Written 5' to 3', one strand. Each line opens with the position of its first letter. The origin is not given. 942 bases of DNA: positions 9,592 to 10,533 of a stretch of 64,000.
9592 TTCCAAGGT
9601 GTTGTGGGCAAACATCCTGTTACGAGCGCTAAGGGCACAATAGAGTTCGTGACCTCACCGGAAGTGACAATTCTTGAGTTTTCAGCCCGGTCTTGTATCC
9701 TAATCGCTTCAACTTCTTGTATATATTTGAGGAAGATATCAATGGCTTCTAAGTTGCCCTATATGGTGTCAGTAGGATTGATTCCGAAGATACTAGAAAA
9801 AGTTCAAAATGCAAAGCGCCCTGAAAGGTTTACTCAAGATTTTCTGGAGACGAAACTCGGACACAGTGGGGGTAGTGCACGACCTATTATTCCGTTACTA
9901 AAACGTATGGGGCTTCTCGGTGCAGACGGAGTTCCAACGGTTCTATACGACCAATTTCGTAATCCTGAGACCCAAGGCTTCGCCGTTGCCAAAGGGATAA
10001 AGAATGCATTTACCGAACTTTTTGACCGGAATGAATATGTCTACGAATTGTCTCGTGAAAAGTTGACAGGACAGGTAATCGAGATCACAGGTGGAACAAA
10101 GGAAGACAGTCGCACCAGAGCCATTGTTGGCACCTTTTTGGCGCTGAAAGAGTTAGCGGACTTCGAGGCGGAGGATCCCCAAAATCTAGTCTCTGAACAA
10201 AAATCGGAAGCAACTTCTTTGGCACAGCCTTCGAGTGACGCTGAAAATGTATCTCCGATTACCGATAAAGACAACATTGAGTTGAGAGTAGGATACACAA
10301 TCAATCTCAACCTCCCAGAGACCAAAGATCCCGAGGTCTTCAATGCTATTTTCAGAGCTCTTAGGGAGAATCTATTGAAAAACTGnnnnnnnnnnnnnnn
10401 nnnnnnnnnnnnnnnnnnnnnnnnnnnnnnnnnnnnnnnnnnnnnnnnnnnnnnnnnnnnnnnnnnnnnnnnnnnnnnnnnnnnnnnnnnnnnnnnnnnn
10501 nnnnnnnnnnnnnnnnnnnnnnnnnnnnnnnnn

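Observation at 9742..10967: Coupled two-gene module with an Rx4H HEPN-like protein inside a foreign insertion: candidate undescribed toxin or abortive-infection system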

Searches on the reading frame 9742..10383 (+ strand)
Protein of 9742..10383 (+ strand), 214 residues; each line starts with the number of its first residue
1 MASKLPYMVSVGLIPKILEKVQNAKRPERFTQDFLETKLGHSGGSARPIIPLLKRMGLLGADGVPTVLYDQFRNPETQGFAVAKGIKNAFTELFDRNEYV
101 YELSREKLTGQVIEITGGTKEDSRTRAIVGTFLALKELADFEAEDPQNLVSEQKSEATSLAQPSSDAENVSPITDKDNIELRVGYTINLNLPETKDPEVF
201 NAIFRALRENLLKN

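Call 3: search_protein_families(library=pfam, proteins=[window:9742-10383:+], max_evalue=1)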
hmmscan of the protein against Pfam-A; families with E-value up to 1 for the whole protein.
window:9742-10383:+ (214 aa): 1 family
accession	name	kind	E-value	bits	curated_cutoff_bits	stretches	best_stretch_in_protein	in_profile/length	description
PF17278.7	DUF5343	-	6.3e-46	156.6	27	1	6-145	1-139/140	Family of unknown function (DUF5343)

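Call 4: search_protein_families(library=padloc, proteins=[window:9742-10383:+], max_evalue=1)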
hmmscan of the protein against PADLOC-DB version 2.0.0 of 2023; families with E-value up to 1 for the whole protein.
window:9742-10383:+ (214 aa): 2 families
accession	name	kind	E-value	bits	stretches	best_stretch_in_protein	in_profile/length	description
PDLC04589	PDC-M34A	-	3e-52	176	1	1-211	1-207/208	-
PDLC04588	PDC-M34A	-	1.2e-25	88.4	1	7-212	61-259/260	-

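Call 5: search_protein_families(library=ncbifam, proteins=[window:9742-10383:+], max_evalue=1)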
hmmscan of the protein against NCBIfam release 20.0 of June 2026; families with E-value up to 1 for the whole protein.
window:9742-10383:+ (214 aa): 1 family
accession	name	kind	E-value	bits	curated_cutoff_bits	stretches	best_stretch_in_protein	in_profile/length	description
NF040538.1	methyl_ArsM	equivalog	0.097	11.8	500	1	154-208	147-201/356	arsinothricin biosynthesis methyltransferase ArsM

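Call 10: find_homologous_proteins(query=window:9742-10383:+)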
Query window:9742-10383:+ (214 aa): 1084 proteins with E <= 0.001 among 1345 candidates; the best 120 are listed.
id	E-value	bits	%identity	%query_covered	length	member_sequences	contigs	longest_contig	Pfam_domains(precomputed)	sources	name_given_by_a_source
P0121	1.0e-133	461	100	100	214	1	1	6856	PF17278.8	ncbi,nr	ncbi:MAG: hypothetical protein F4079_00215 [Candidatus Dadabacteria bacterium]|nr:hypothetical prote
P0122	4.3e-133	459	100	100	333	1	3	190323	PF17278.8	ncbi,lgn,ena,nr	ncbi:MAG: hypothetical protein F4235_04030 [Candidatus Dadabacteria bacterium]|nr:DUF5343 domain-con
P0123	3.1e-114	397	84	100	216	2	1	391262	PF17278.8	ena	-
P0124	1.2e-112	392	87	97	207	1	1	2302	PF17278.8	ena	-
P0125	4.9e-105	367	79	100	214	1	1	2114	PF17278.8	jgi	-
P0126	5.6e-103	361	77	100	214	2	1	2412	PF17278.8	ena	-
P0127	1.6e-102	359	77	100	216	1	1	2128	PF17278.8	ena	-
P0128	3.8e-101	355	76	100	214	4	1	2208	PF17278.8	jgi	jgi:hypothetical protein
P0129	1.9e-100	352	77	100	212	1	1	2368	PF17278.8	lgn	-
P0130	1.6e-98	346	77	97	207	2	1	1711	PF17278.8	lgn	-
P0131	2.1e-98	346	75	100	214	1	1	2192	PF17278.8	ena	-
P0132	3.0e-98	345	74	100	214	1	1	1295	PF17278.8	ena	-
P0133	4.2e-98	345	75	100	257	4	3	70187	PF17278.8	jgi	-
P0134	4.6e-98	345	72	100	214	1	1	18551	PF17278.8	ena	-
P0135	4.7e-98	345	74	100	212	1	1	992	PF17278.8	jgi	jgi:Family of unknown function (DUF5343)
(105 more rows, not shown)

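Call 20: find_related_loci(query=A2, collection=genome_contigs, flank=8000)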
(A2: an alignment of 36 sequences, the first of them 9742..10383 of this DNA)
Query A2 (214 aa) in genome_contigs; peptide patterns used: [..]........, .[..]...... (x = any residue, [..] = any of these).
340 stretches matched a pattern; 304 encode a relative of the query (tblastn E <= 1e-3); the best 80 are kept; 80 distinct loci.
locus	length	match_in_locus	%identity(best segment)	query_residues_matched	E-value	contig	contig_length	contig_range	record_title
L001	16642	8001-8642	79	1-214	5e-108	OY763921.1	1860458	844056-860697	MAG: Thermodesulfobacteriota bacterium isolate 558d1e46-7206-424d-903a-c7a0170f7b97 genome assembly, chromosome: 1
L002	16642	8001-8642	78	1-214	3e-106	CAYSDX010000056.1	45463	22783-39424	MAG TPA_asm: uncultured Spirochaetia bacterium isolate SRP338948_co1_69 genome assembly, contig: k141_211298, whole geno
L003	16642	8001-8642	72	1-214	2e-102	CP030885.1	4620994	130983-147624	MAG: Rhodospirillaceae bacterium isolate ECT2AJA-110-B chromosome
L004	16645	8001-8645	73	1-214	9e-102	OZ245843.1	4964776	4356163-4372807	MAG: Thalassobaculaceae bacterium isolate e545f006-075f-47ef-8315-a68c875f4ccb genome assembly, chromosome: 1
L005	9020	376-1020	70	1-214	2e-98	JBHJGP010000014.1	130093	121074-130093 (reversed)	MAG: Geminicoccaceae bacterium isolate sb_S12C3206 S12Ck141_203829, whole genome shotgun sequence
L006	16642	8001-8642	69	1-214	9e-98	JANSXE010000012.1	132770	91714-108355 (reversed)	MAG: Alphaproteobacteria bacterium isolate bin.17 k141_113189_length_132770_cov_88.0306, whole genome shotgun sequence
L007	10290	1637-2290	61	1-214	9e-84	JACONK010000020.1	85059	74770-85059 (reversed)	MAG: Rhodobacteraceae bacterium isolate GM7ARB2 GM7ARB2_Ga0325873_120, whole genome shotgun sequence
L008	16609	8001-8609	60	7-214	3e-78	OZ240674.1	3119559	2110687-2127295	MAG: Rhodospirillales bacterium isolate 6ee3a4df-0e34-4dc3-aa72-0311379eb40e genome assembly, chromosome: 1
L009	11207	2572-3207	55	1-213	5e-75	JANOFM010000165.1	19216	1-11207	MAG: Alphaproteobacteria bacterium isolate SOY_64_metabat_57 SOY_64_k141_2572716, whole genome shotgun sequence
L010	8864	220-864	54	1-213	1e-74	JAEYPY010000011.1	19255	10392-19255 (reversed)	MAG: Proteobacteria bacterium isolate OH_CBB_214 k127_1063784, whole genome shotgun sequence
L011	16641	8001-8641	69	1-214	4e-74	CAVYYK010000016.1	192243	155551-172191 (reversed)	MAG: uncultured Alphaproteobacteria bacterium isolate MFD05684.bin.2.180 genome assembly, contig: contig_26986, whole ge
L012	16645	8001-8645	55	1-213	7e-73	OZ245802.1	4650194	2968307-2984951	MAG: Thalassospira sp. isolate d70dfebd-0815-484f-9a72-812bc150d714 genome assembly, chromosome: 1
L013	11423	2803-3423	51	1-206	9e-67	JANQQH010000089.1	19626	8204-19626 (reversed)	MAG: Hyphomicrobiaceae bacterium isolate IP29b_bin.21 k99_3745066, whole genome shotgun sequence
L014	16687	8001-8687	49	1-214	1e-66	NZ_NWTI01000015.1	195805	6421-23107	Bradyrhizobium sp. Y36 Scaffold15_1, whole genome shotgun sequence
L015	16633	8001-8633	52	1-206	3e-66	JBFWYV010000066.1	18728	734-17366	MAG: Hyphomicrobiaceae bacterium isolate CA_2019_TPBS_172 NODE_13214_length_18728_cov_3.473200_TPBS, whole genome shotgu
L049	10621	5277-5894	48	5-213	2e-53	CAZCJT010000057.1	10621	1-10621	MAG TPA_asm: uncultured Acidimicrobiaceae bacterium isolate SRP062349_co6_4 genome assembly, contig: NODE_4829_length_10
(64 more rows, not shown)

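Call 25: search_protein_families(library=pfam, alignment_id=A3, max_evalue=0.00001)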
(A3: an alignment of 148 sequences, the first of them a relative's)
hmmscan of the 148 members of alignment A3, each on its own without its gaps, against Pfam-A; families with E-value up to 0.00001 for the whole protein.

A. member 1, L001:6818-7834:+ (339 aa): 2 families
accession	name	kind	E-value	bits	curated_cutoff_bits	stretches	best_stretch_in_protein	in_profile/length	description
PF01409.25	tRNA-synt_2d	-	1.9e-103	345.7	19.8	1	93-338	2-246/246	tRNA synthetases class II core domain (F)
PF02912.23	Phe_tRNA-synt_N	-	1.9e-19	69.8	22.3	1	21-88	2-69/69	Aminoacyl tRNA synthetase class II, N-terminal domain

B. families by the number of members that match (of 148 scanned): 127 families (the first 25 are shown)
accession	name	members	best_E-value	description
PF07690.21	MFS_1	4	8e-51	Major Facilitator Superfamily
PF03947.24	Ribosomal_L2_C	3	6.7e-57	Ribosomal Proteins L2, C-terminal domain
PF22769.1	DCD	3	1.4e-37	dCTP deaminase-like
PF00181.30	Ribosomal_L2_N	3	1.6e-37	Ribosomal Proteins L2, RNA binding N-terminal domain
PF00203.26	Ribosomal_S19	3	9.6e-35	Ribosomal protein S19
PF00239.26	Resolvase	3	1.7e-28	Resolvase, N terminal domain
PF01409.25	tRNA-synt_2d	2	1.9e-103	tRNA synthetases class II core domain (F)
PF02355.23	SecD_SecF_C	2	6.9e-66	Protein export membrane protein SecD/SecF, C-terminal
PF21948.1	LplA-B_cat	2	1.6e-39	Lipoyl protein ligase A/B catalytic domain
PF01769.21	MgtE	2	1.7e-35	Divalent cation transporter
PF02518.31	HATPase_c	2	1.9e-30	Histidine kinase-, DNA gyrase B-, and HSP90-like ATPase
PF00589.27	Phage_integrase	2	4.9e-26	Phage integrase family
PF00083.30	Sugar_tr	2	2.9e-22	Sugar (and other) transporter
PF03448.22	MgtE_N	2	2.6e-21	MgtE intracellular N domain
PF02912.23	Phe_tRNA-synt_N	2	2.9e-20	Aminoacyl tRNA synthetase class II, N-terminal domain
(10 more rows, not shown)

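Call 26: search_protein_families(library=padloc, alignment_id=A3, max_evalue=0.00001)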
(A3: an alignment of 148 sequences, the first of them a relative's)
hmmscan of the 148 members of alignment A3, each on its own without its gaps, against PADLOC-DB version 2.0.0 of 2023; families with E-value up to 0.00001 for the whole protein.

A. member 1, L001:6818-7834:+ (339 aa): 0 families

B. families by the number of members that match (of 148 scanned): 165 families (the first 25 are shown)
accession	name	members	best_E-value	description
PDLC03627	REase_MTase_IIG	1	2.1e-182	Type IIG restriction enzyme-methyltransferase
PDLC03300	MTase_II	1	2.3e-141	Type II methyltransferase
PDLC03759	RT_UG21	1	8.7e-127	DRT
PDLC00801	Cyclase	1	6.2e-105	oligonucleotide-cyclase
PDLC00794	Cyclase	1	2.3e-76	oligonucleotide-cyclase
PDLC00788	Cyclase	1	4.8e-63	oligonucleotide-cyclase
PDLC03760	RT_UG22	1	1.8e-51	DRT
PDLC03844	BilA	1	3.2e-51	-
PDLC02643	DrmMI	1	3.8e-51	DrmMI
PDLC00812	Cyclase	1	2e-49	oligonucleotide-cyclase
PDLC03771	RT_UG32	1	9.9e-49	DRT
PDLC03756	RT_UG19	1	4.1e-48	DRT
PDLC04515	PDC-M21A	1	5.5e-48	-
PDLC03297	MTase_II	1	1.7e-47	Type II methyltransferase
PDLC03783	Drt8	1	1.8e-47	DRT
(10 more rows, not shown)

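Call 38: predict_structure(alignment_id=A2)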
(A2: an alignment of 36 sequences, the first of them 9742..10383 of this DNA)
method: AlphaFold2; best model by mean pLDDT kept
length: 214 residues; sequences in the alignment: 36
mean_pLDDT: 76.9   pTM: 0.62
mean pLDDT of the five models: 76.9, 73.5, 72.7, 72.1, 68.6
residues with pLDDT >= 90: 89; 70-90: 66; 50-70: 21; < 50: 38
segments of 3 or more residues with pLDDT < 50: 149-183
pLDDT, mean of each block of 10 residues (from residue 1): 74 89 88 84 75 93 93 92 95 92 94 92 93 94 65 32 30 36 55 77 79 58
secondary structure, 60 per line:
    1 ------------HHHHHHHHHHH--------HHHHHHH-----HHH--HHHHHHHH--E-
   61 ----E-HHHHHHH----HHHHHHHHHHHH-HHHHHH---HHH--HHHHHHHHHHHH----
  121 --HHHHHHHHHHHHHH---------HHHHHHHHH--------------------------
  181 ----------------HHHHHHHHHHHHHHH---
elements in order: H13-23 H32-38 H49-56 H67-73 H78-89 H91-96 H105-116 H123-136 H146-154 H197-211

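Call 48: search_solved_structures(query=A2, max_evalue=1, show_alignments=1)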
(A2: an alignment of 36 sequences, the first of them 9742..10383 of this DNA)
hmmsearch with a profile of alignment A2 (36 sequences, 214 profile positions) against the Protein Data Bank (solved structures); distinct sequences matched with E-value up to 1: 0.

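Call 50: find_related_loci(query=A2, collection=viral_contigs, flank=8000)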
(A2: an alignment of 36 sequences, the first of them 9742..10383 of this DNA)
Query A2 (214 aa) in viral_contigs; peptide patterns used: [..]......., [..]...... (x = any residue, [..] = any of these).
65 stretches matched a pattern; 5 encode a relative of the query (tblastn E <= 1e-3); 5 distinct loci.
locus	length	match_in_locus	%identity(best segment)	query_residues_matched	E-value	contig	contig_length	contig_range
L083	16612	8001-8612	45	6-213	2e-59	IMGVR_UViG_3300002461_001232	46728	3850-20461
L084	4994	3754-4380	41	1-212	8e-46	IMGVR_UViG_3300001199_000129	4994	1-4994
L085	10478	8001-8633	42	3-214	2e-45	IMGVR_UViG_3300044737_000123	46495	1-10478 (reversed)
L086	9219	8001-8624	41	1-214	7e-45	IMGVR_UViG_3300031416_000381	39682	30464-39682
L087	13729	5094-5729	39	1-214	9e-44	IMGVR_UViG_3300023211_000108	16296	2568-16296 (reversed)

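Call 51: search_dna_similar(query=window:9742-10383:+, collection=plasmids, mode=protein, max_rows=25)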
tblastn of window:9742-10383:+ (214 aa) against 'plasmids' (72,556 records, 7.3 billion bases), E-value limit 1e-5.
No match.

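Call 53: search_protein_families(library=pfam, proteins=[L049:6048-6845:+, L049:3893-5149:+, L083:13439-15091:-, L083:12113-13423:-, L083:10917-12113:-, L087:3484-4929:+, L087:6466-7833:+, L087:7808-8917:+, L086:140-2536:+, L084:744-2225:-], max_evalue=0.001)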
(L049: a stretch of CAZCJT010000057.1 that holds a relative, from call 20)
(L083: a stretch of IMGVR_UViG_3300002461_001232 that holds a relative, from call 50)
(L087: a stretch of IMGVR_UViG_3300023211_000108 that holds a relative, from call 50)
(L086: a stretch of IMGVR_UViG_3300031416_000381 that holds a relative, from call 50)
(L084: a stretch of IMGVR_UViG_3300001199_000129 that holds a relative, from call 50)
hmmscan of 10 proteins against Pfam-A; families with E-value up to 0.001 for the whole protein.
L049:6048-6845:+ (266 aa): 2 families
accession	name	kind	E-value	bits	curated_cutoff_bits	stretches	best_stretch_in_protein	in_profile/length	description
PF13542.12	HTH_Tnp_ISL3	-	2e-12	46.8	27.4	1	95-143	3-51/51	Helix-turn-helix domain of transposase family ISL3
PF14690.11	Zn_ribbon_ISL3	-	6.8e-11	42.8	25.5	1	44-88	4-47/47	zinc-finger of transposase IS204/IS1001/IS1096/IS1165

L049:3893-5149:+ (419 aa): 2 families
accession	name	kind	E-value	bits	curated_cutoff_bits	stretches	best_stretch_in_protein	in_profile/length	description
PF01555.25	N6_N4_Mtase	-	8.4e-12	45.9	26.7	1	35-91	161-218/221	DNA methylase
PF01170.24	UPF0020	-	4e-06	27.1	22.3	0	51-81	25-55/197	RMKL-like, methyltransferase domain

L083:13439-15091:- (551 aa): 0 families

L083:12113-13423:- (437 aa): 1 family
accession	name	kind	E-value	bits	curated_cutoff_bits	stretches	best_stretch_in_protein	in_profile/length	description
PF05709.17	Sipho_tail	-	0.00036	21.2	24.2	1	26-83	24-81/118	Phage tail protein RIFT-related domain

L083:10917-12113:- (399 aa): 1 family
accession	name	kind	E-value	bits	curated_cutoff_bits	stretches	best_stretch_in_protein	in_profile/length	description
PF06605.17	Prophage_tail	-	0.0007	19.8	31.3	0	260-336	131-207/250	Prophage endopeptidase tail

L087:3484-4929:+ (482 aa): 7 families
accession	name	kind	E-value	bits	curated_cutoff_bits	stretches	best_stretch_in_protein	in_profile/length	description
PF02384.22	N6_Mtase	-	7.9e-68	229.5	20.4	1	127-436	4-299/311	N-6 DNA Methylase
PF12161.14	HsdM_N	-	1.5e-13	52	24.5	1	9-115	1-135/135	HsdM N-terminal domain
PF01170.24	UPF0020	-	4.8e-10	39.9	22.3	1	160-265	19-135/197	RMKL-like, methyltransferase domain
PF07669.17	Eco57I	-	1.6e-09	38.5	25.3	1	248-348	71-165/171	Eco57I restriction-modification methylase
PF13847.12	Methyltransf_31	-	4.8e-06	26.8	27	1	170-258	4-81/145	Methyltransferase domain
PF20473.4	MmeI_Mtase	-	0.00014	21.6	27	1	172-227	22-83/259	MmeI, DNA-methyltransferase domain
PF05175.20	MTS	-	0.00022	21.3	23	0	206-266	55-113/170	Methyltransferase small domain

L087:6466-7833:+ (456 aa): 2 families
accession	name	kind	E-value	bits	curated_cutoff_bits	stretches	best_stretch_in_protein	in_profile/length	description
PF14022.11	DUF4238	-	3.7e-14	53.3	27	1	7-285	2-280/281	Protein of unknown function (DUF4238)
PF02810.21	SEC-C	-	2.1e-06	27.9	20.4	1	354-369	2-17/19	SEC-C motif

L087:7808-8917:+ (370 aa): 1 family
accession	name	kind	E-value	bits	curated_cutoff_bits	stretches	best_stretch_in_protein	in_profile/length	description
PF09059.15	TyeA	-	0.0002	21.8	21.1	0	75-110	46-80/81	TyeA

L086:140-2536:+ (799 aa): 0 families

L084:744-2225:- (494 aa): 0 families

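Call 58: search_protein_representatives(alignment_id=A2)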
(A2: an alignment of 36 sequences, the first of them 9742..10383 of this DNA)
Query: 36 sequences, 214 profile positions. Proteins with E-value up to 0.001 (for the whole library): 2058; up to 1e-10: 1116; up to 1e-30: 183. The best 150 are listed.
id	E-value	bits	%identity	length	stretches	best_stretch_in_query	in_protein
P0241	4.8e-89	314.2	-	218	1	1-213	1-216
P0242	3.2e-88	311.5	-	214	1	1-213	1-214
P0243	3.5e-77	275.5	-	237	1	1-214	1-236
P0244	3.2e-74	265.8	-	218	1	1-213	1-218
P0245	3.7e-71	255.8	-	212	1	1-214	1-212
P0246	7.0e-71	254.9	-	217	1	1-213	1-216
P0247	1.9e-67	243.6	-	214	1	1-214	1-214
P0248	3.2e-66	239.7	-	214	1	3-213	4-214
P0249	3.9e-66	239.4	-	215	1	8-212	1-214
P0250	1.1e-63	231.3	-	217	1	5-213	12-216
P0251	2.7e-63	230.1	-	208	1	1-213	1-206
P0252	5.2e-63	229.1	-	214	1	1-213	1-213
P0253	1.9e-62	227.3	-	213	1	1-212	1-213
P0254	1.0e-61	224.9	-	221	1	6-214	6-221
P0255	1.3e-61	224.6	-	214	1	4-212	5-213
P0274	2.1e-51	191.2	-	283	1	3-213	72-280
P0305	7.6e-45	169.8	-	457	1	1-159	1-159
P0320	3.7e-42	161.0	-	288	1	4-214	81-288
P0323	9.2e-42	159.7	-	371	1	1-167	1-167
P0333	1.7e-40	155.6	-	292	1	42-213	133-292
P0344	2.1e-38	148.7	-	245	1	4-159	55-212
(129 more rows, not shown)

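Call 59: search_protein_families(library=pfam, proteins=[P0305, P0323, P0344, P0274, P0320, P0333], max_evalue=0.01)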
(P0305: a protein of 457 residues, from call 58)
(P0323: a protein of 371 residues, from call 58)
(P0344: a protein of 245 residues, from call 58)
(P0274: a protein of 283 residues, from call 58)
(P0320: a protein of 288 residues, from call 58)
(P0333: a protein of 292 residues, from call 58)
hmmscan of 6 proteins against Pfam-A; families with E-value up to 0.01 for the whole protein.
P0305 (457 aa): 4 families
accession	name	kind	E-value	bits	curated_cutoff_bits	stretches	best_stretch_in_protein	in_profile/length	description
PF17278.7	DUF5343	-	9.7e-40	136.5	27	1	6-143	1-137/140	Family of unknown function (DUF5343)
PF00069.31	Pkinase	-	8.4e-33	114.3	31.7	1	181-445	1-254/263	Protein kinase domain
PF07714.23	PK_Tyr_Ser-Thr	-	4.3e-20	72.5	23.1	1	183-444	3-250/258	Protein tyrosine and serine/threonine kinase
PF01636.29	APH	-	0.0058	16.8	23.2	0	214-309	22-111/239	Phosphotransferase enzyme family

P0323 (371 aa): 2 families
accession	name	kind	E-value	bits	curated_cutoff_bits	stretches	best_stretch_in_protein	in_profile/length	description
PF17278.7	DUF5343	-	3.3e-41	141.3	27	1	7-145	2-139/140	Family of unknown function (DUF5343)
PF10368.14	YkyA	-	0.0017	18.6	28.8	1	142-219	73-151/186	Putative cell-wall binding lipoprotein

P0344 (245 aa): 1 family
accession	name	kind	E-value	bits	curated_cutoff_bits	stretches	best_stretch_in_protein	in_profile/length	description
PF17278.7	DUF5343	-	2e-32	112.8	27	1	57-189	1-132/140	Family of unknown function (DUF5343)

P0274 (283 aa): 1 family
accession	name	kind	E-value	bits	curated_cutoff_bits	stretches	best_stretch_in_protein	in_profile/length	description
PF17278.7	DUF5343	-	2.5e-38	132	27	1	75-212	1-137/140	Family of unknown function (DUF5343)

P0320 (288 aa): 1 family
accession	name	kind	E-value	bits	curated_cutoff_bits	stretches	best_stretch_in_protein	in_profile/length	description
PF17278.7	DUF5343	-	2.2e-29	103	27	1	84-215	2-132/140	Family of unknown function (DUF5343)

P0333 (292 aa): 1 family
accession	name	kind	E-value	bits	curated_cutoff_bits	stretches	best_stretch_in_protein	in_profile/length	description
PF17278.7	DUF5343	-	8.9e-29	101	27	1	134-235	37-138/140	Family of unknown function (DUF5343)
